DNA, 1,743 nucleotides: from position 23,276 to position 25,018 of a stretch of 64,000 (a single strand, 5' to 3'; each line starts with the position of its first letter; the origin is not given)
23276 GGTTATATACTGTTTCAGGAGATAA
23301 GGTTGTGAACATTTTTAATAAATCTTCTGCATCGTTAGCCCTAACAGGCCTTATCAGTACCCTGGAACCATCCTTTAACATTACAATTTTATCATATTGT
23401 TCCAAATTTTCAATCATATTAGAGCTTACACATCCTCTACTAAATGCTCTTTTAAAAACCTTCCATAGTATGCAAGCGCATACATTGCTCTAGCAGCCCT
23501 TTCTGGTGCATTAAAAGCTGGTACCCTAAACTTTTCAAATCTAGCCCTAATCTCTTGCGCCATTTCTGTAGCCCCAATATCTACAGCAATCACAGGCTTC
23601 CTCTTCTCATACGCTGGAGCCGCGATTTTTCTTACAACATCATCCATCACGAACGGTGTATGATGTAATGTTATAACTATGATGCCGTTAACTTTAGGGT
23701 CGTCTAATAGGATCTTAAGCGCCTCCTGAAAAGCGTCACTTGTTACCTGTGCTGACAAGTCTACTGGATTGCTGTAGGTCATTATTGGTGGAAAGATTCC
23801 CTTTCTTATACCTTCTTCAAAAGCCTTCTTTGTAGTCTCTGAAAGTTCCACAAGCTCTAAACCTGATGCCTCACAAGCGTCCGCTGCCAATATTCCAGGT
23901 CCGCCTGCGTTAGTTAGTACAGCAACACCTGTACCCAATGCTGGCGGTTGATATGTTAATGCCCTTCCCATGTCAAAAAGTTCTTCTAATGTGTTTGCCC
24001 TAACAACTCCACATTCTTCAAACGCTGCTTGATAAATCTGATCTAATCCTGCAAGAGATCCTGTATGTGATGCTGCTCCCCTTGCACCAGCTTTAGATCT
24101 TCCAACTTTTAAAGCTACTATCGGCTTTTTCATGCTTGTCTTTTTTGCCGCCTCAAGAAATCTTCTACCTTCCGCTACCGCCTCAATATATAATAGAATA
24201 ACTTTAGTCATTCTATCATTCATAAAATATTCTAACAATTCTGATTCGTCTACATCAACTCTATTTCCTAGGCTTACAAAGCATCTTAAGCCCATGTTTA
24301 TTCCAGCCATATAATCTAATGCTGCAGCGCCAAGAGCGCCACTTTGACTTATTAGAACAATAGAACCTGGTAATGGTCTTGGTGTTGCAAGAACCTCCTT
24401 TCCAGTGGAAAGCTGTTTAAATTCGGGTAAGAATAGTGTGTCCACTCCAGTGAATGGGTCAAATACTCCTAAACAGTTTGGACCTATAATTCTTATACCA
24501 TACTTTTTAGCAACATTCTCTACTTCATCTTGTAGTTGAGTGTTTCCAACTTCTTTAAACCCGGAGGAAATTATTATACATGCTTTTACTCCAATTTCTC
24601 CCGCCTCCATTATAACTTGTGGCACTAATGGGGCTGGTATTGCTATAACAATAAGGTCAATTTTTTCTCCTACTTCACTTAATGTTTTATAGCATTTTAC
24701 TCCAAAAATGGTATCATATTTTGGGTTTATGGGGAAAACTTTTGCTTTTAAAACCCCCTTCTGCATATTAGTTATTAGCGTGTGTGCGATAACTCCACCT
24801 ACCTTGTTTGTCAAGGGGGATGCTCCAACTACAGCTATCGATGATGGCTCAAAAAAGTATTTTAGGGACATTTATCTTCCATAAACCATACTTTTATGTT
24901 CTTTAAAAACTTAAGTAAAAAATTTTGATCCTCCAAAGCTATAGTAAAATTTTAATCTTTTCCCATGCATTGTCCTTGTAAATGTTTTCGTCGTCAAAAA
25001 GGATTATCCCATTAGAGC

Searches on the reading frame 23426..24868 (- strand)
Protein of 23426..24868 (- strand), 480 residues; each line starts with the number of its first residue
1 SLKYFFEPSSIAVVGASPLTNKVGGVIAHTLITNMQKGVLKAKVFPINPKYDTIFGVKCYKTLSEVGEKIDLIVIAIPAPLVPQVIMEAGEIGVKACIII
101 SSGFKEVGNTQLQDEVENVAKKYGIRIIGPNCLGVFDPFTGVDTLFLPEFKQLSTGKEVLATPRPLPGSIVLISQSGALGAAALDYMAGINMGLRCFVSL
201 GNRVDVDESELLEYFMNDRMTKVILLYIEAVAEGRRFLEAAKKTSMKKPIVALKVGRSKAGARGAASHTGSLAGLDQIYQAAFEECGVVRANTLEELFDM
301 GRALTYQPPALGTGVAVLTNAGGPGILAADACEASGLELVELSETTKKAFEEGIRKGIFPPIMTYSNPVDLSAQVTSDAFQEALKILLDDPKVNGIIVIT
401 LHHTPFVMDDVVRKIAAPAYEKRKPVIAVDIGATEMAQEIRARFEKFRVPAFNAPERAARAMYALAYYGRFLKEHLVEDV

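Call 36: search_protein_families(library=pfam, proteins=[window:23426-24868:-], max_evalue=0.00001)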
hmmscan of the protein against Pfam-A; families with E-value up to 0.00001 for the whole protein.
window:23426-24868:- (480 aa): 4 families
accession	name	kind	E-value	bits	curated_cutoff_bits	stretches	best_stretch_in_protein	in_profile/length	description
PF13607.11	Succ_CoA_lig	-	7.3e-54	181.7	27.4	1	167-304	1-138/138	Succinyl-CoA ligase like flavodoxin domain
PF13380.12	CoA_binding_2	-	7.2e-26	91.4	22.8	1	10-135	2-113/116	CoA binding domain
PF19045.5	Ligase_CoA_2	-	6.6e-12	46.2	23.7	1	315-454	1-139/162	Ligase-CoA domain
PF02629.25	CoA_binding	-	8.7e-12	46.1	22.3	1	7-103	2-97/97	CoA binding domain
